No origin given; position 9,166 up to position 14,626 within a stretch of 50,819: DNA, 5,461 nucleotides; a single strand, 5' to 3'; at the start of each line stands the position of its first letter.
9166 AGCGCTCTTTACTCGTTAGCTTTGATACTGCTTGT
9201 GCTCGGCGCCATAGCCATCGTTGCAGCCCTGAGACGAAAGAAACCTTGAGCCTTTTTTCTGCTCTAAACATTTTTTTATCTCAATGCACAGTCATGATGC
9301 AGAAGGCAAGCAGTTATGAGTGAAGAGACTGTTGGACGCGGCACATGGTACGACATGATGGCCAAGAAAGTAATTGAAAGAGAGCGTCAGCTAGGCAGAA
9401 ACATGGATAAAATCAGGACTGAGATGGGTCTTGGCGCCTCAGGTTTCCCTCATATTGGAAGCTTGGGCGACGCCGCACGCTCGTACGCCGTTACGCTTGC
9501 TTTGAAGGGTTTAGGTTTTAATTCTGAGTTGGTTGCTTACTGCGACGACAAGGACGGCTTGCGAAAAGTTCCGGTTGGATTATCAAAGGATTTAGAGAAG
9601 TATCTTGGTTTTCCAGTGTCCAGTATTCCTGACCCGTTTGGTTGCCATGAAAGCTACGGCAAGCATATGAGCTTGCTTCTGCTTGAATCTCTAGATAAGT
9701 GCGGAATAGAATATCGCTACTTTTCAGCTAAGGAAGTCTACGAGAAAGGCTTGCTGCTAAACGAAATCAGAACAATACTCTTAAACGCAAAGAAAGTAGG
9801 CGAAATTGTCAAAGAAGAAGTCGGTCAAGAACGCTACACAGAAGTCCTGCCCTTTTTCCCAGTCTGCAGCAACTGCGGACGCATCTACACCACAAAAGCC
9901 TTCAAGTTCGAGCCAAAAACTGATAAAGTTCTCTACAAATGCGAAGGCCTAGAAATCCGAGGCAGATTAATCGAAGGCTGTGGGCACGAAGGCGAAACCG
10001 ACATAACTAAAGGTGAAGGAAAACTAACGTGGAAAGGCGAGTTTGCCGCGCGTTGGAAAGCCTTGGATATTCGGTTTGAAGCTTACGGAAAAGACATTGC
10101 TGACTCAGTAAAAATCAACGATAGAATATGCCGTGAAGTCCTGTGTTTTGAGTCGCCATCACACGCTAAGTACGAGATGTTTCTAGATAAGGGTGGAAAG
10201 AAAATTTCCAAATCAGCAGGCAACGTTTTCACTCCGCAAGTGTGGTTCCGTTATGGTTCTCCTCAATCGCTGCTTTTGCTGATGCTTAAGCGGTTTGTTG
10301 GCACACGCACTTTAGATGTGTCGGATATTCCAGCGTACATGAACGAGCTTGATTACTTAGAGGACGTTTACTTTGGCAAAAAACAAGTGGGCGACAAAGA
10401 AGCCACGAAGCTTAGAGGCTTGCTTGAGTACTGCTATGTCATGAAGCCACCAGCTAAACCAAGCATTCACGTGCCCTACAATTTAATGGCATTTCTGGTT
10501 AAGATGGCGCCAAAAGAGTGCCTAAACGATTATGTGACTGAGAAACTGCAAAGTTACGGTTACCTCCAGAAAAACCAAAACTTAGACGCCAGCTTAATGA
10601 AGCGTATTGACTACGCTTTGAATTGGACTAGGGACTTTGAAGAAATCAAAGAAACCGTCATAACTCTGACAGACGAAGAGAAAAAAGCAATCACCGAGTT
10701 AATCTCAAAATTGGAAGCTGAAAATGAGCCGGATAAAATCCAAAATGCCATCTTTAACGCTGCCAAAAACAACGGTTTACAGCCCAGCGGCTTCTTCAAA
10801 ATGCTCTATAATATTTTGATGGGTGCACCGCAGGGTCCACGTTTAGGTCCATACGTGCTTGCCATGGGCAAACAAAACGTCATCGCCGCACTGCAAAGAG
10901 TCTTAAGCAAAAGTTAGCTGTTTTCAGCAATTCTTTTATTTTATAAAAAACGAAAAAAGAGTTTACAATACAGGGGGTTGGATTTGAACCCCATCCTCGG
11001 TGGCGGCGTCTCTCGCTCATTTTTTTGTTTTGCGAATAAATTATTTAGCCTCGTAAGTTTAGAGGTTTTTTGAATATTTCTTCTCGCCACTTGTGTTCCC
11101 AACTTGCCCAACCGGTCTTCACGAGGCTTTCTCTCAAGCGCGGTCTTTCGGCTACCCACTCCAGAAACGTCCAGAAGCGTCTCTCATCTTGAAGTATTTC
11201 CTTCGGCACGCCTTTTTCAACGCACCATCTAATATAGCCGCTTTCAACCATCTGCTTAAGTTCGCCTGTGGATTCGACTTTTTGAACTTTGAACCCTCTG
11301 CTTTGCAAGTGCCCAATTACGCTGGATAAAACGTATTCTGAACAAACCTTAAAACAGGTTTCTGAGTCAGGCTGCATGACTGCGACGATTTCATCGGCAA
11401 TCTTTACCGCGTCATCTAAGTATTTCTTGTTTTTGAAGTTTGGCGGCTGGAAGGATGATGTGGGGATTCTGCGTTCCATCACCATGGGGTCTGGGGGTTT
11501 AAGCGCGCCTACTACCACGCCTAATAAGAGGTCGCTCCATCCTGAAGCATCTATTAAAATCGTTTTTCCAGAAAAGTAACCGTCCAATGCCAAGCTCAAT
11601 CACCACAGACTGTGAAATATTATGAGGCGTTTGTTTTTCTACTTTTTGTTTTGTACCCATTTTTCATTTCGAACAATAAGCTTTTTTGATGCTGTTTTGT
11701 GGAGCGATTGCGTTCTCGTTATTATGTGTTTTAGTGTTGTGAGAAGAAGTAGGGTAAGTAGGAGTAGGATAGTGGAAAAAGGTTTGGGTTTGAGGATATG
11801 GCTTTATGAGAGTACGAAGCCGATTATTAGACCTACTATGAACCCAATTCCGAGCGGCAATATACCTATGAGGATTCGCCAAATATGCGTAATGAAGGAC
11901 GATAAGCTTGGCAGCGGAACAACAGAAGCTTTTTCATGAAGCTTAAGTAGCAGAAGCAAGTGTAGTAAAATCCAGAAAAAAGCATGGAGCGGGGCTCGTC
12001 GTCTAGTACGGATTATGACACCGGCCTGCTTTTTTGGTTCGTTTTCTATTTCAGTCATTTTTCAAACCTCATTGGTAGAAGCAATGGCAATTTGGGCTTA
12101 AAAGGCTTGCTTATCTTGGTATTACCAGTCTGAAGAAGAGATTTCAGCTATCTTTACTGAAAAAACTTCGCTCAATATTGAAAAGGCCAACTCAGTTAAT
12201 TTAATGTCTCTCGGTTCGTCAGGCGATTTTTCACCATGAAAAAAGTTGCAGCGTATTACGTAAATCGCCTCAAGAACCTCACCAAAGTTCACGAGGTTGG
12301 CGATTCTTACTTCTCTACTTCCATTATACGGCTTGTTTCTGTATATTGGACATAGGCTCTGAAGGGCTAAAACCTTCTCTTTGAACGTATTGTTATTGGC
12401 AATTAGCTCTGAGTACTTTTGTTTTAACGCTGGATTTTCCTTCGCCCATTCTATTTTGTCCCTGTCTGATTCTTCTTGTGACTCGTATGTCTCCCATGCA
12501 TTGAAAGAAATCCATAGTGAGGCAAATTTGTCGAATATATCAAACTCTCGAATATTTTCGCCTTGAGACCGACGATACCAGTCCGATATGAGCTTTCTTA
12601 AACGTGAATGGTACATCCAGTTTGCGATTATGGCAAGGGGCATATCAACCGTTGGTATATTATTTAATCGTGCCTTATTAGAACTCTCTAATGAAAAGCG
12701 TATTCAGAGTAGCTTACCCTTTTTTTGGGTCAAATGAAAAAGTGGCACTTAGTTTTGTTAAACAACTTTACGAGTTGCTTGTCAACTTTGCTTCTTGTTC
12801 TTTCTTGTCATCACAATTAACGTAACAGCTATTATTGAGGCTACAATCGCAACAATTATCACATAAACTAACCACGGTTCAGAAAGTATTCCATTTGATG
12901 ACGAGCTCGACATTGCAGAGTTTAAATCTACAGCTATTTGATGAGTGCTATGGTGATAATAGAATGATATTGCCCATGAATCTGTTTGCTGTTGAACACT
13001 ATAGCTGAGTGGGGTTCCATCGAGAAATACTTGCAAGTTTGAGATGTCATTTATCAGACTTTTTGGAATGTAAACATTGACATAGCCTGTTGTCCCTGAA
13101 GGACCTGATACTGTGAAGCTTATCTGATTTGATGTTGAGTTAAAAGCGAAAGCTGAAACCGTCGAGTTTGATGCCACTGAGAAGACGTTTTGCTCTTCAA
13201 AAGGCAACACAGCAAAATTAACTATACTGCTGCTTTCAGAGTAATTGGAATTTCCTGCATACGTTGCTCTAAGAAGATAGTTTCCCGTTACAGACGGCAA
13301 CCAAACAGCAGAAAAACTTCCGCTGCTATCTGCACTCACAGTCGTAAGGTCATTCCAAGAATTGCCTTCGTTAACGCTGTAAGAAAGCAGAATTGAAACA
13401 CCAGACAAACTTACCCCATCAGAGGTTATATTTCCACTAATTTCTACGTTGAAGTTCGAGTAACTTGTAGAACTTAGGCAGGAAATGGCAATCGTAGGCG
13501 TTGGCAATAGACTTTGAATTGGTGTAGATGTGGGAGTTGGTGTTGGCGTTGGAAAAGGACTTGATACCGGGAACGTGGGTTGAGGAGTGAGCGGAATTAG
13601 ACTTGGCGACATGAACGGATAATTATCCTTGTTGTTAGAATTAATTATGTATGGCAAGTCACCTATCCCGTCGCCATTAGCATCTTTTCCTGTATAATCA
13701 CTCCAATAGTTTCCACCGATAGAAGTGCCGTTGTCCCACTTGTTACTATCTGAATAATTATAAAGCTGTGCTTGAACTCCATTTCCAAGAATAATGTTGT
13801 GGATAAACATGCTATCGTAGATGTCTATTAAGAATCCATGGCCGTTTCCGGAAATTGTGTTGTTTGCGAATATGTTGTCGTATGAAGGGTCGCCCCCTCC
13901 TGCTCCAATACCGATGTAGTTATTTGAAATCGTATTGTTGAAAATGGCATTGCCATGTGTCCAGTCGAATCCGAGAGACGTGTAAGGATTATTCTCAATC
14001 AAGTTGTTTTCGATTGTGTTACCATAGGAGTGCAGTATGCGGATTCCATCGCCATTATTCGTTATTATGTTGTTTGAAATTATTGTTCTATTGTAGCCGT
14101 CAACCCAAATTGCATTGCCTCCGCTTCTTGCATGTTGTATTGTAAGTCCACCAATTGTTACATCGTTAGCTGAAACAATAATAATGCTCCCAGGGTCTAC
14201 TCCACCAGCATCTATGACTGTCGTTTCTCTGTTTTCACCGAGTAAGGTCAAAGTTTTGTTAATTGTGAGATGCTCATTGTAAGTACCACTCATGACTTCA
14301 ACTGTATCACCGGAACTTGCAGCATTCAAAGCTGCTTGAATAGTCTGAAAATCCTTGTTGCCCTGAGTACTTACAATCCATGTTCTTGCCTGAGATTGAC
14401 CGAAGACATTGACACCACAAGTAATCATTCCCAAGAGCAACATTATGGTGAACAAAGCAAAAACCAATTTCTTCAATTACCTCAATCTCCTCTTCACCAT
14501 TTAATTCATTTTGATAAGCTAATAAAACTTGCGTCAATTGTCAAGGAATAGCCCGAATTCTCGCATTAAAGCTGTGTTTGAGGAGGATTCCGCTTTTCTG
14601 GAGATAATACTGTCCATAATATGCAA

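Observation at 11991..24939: A 12.9-kb integrated element bounded by a perfect 39-bp repeat equal to the 5' half of tRNA-Arg(GCG)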

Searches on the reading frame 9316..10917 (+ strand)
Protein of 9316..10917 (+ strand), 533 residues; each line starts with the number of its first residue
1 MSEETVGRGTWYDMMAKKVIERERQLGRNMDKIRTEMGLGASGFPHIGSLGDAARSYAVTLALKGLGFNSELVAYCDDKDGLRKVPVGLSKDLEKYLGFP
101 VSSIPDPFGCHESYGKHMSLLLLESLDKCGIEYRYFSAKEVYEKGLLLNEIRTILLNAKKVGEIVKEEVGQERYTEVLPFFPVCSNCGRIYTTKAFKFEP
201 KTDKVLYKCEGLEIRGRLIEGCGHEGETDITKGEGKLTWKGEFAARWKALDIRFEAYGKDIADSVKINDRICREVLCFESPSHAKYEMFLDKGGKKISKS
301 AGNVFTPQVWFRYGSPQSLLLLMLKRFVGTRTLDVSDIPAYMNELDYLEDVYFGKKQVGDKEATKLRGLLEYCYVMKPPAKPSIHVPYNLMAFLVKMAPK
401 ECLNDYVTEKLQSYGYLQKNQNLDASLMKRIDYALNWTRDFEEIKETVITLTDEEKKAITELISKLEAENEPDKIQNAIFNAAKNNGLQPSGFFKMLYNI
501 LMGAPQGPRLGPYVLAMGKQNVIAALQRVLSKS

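Call 10: search_protein_families(library=pfam, max_evalue=0.01, proteins=[window:9316-10917:+])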
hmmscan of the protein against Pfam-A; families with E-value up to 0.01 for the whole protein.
window:9316-10917:+ (533 aa): 2 families
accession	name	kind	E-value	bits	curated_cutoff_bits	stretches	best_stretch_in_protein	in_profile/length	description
PF01921.24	tRNA-synt_1f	-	2.9e-103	346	27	1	10-362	2-349/360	tRNA synthetases class I (K)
PF19269.4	Anticodon_2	-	3.6e-06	27.8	23.6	1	444-529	52-140/141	Anticodon binding domain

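Call 13: find_related_loci(query=window:9316-10917:+, collection=genome_contigs, flank=10000)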
Query window:9316-10917:+ (533 aa) in genome_contigs; peptide patterns used: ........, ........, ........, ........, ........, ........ (x = any residue, [..] = any of these).
599 stretches matched a pattern (row limit reached: there are more); 554 encode a relative of the query (tblastn E <= 1e-3); the best 80 are kept; 80 distinct loci.
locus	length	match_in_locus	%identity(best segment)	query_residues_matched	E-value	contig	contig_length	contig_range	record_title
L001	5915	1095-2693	97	1-533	0e+0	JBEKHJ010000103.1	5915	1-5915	MAG: Candidatus Bathyarchaeia archaeon isolate SPRUCE 274 SPRUCE_274_103, whole genome shotgun sequence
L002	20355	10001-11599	91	1-533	0e+0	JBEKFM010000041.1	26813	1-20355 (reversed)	MAG: Candidatus Bathyarchaeia archaeon isolate SPRUCE 22 SPRUCE_22_41, whole genome shotgun sequence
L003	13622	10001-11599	89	1-533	0e+0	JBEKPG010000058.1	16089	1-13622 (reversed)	MAG: Candidatus Bathyarchaeia archaeon isolate SPRUCE 459 SPRUCE_459_58, whole genome shotgun sequence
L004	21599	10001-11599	91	1-533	0e+0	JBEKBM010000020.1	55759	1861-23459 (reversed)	MAG: Candidatus Bathyarchaeia archaeon isolate SPRUCE 136 SPRUCE_136_20, whole genome shotgun sequence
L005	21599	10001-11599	86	1-533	0e+0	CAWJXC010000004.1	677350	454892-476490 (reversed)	MAG: Candidatus Bathyarchaeota archaeon isolate MFD01299.bin.2.100 genome assembly, contig: contig_2657, whole genome sh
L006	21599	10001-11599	86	1-533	0e+0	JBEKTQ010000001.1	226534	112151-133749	MAG: Candidatus Bathyarchaeia archaeon isolate SPRUCE 561 SPRUCE_561_1, whole genome shotgun sequence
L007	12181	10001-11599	86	1-533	0e+0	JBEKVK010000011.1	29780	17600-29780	MAG: Candidatus Bathyarchaeia archaeon isolate SPRUCE 602 SPRUCE_602_11, whole genome shotgun sequence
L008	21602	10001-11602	86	1-533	0e+0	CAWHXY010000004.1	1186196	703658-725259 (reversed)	MAG: Candidatus Bathyarchaeota archaeon isolate MFD01476.bin.1.217 genome assembly, contig: contig_17740, whole genome s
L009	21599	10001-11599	86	1-533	0e+0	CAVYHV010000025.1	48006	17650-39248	MAG: Candidatus Bathyarchaeota archaeon isolate MFD03726.bin.1.202 genome assembly, contig: contig_66584, whole genome s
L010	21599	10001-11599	86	1-533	0e+0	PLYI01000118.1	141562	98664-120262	MAG: Candidatus Bathyarchaeota archaeon isolate palsa_989 73.20120700_P3D.286_contig_4020, whole genome shotgun sequence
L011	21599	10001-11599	85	1-533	0e+0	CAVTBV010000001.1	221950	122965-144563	MAG: Candidatus Bathyarchaeota archaeon isolate MFD02416.bin.1.399 genome assembly, contig: contig_103315, whole genome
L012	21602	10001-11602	84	1-533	0e+0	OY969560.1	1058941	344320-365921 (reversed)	MAG: Candidatus Bathyarchaeota archaeon isolate MFD01872.bin.2.150 genome assembly, chromosome: 1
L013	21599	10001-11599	85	1-533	0e+0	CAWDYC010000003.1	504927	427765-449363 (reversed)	MAG: Candidatus Bathyarchaeota archaeon isolate MFD01299.bin.1.1 genome assembly, contig: contig_13736, whole genome sho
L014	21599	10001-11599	84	1-533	0e+0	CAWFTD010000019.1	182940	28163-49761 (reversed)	MAG: Candidatus Bathyarchaeota archaeon isolate MFD00709.bin.2.110 genome assembly, contig: contig_56610, whole genome s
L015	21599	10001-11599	85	1-533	0e+0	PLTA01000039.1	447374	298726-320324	MAG: Candidatus Bathyarchaeota archaeon isolate bog_990 73.20120700_S1D.254_contig_9049, whole genome shotgun sequence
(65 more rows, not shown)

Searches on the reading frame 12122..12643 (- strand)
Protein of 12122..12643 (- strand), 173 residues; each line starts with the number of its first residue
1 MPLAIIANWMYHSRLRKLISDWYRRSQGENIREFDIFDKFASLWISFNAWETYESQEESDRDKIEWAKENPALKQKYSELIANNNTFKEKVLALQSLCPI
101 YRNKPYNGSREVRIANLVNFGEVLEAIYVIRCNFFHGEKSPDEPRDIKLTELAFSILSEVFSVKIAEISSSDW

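Call 9: search_protein_families(library=pfam, max_evalue=0.01, proteins=[window:12122-12643:-])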
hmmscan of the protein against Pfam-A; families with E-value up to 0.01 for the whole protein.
window:12122-12643:- (173 aa): 0 families

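Call 30: search_protein_families(library=padloc, max_evalue=0.01, proteins=[window:12122-12643:-])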
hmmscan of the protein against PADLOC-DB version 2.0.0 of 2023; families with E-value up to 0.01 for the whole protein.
window:12122-12643:- (173 aa): 0 families

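Call 31: search_protein_families(library=phrogs, max_evalue=0.01, proteins=[window:12122-12643:-])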
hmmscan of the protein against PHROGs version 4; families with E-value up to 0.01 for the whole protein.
window:12122-12643:- (173 aa): 0 families

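Call 84: search_protein_families(library=ncbifam, max_evalue=0.01, proteins=[window:12122-12643:-])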
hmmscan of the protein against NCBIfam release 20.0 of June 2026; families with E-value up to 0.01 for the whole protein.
window:12122-12643:- (173 aa): 0 families

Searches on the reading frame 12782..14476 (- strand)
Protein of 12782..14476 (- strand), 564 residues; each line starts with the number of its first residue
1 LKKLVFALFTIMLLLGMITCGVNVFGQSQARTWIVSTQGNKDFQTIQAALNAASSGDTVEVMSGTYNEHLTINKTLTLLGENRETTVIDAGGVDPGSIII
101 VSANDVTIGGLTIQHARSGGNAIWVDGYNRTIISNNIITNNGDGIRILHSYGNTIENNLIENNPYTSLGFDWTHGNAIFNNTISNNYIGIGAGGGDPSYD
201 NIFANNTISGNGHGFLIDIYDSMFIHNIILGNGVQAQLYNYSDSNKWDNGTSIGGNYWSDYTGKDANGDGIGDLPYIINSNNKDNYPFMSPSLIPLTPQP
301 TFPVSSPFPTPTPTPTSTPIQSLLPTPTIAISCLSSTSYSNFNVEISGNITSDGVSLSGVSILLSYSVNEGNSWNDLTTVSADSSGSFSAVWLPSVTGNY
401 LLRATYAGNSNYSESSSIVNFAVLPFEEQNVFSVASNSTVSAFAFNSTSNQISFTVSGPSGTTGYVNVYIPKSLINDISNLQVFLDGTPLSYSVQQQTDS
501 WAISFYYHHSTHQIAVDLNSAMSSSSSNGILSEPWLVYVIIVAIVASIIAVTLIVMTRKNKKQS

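Call 9: search_protein_families(library=pfam, max_evalue=0.01, proteins=[window:12782-14476:-])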
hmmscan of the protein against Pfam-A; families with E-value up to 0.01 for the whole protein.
window:12782-14476:- (564 aa): 5 families
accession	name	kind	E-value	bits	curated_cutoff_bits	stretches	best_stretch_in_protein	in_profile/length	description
PF05048.19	NosD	-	5.1e-19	69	23.6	1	51-263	2-212/212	Periplasmic copper-binding protein (NosD)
PF13229.12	Beta_helix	-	1.9e-15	57.3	25.9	1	98-249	3-155/158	Right handed beta helix region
PF07602.17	DUF1565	-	4.5e-06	26.6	20.3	1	86-215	84-202/257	Protein of unknown function (DUF1565)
PF01095.25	Pectinesterase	-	0.00098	18.4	27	1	34-90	3-66/298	Pectinesterase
PF16640.11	Big_3_5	-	0.0084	17.1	35.5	1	375-423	38-87/88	Bacterial Ig-like domain (group 3)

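Call 30: search_protein_families(library=padloc, max_evalue=0.01, proteins=[window:12782-14476:-])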
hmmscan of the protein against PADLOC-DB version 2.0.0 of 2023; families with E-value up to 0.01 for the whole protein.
window:12782-14476:- (564 aa): 0 families

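Call 31: search_protein_families(library=phrogs, max_evalue=0.01, proteins=[window:12782-14476:-])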
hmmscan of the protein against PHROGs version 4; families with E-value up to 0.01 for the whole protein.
window:12782-14476:- (564 aa): 0 families

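Call 84: search_protein_families(library=ncbifam, max_evalue=0.01, proteins=[window:12782-14476:-])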
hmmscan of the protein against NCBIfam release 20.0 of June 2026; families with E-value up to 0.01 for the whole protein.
window:12782-14476:- (564 aa): 2 families
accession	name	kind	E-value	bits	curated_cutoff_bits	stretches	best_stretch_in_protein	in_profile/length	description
TIGR04247.1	NosD_copper_fam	subfamily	2.3e-27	95.6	300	3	175-280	229-330/377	nitrous oxide reductase family maturation protein NosD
TIGR03804.1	para_beta_helix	repeat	3.6e-08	33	19.45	1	123-164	2-43/44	parallel beta-helix repeat protein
